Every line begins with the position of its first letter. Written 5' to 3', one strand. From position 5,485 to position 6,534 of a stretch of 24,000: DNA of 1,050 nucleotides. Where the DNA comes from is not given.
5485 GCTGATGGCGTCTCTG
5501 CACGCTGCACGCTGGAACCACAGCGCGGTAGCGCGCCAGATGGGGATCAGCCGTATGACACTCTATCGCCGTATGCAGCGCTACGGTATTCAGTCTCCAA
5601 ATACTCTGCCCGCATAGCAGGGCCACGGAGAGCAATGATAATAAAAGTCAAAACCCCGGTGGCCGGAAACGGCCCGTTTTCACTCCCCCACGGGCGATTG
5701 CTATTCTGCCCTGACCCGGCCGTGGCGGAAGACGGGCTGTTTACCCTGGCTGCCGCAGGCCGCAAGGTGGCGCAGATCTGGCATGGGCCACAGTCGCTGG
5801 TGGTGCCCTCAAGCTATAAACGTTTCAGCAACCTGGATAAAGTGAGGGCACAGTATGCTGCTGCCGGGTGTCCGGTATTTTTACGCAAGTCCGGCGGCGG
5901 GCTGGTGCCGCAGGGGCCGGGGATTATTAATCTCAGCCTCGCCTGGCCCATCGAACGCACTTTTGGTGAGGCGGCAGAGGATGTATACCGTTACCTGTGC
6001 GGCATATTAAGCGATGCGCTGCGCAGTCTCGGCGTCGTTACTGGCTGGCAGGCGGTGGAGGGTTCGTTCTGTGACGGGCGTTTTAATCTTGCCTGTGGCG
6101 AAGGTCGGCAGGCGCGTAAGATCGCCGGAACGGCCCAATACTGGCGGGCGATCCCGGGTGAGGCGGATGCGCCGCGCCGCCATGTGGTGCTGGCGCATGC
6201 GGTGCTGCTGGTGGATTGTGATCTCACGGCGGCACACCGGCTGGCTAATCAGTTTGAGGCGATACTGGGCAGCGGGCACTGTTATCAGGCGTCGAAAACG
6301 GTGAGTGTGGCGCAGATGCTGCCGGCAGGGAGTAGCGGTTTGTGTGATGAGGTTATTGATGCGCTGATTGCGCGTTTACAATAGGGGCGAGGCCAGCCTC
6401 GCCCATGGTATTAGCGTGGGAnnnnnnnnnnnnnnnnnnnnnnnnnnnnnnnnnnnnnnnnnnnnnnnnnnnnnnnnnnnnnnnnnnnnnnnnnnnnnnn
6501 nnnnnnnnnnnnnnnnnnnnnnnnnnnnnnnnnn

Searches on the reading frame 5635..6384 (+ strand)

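Call 9: search_protein_families(library=pfam, proteins=[window:5635-6384:+], max_evalue=0.00001)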
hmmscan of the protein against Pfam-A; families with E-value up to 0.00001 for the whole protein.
window:5635-6384:+ (249 aa): 1 family
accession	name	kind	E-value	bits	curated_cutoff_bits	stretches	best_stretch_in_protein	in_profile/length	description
PF21948.1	LplA-B_cat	-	3.6e-15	56.9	27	1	73-247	50-198/200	Lipoyl protein ligase A/B catalytic domain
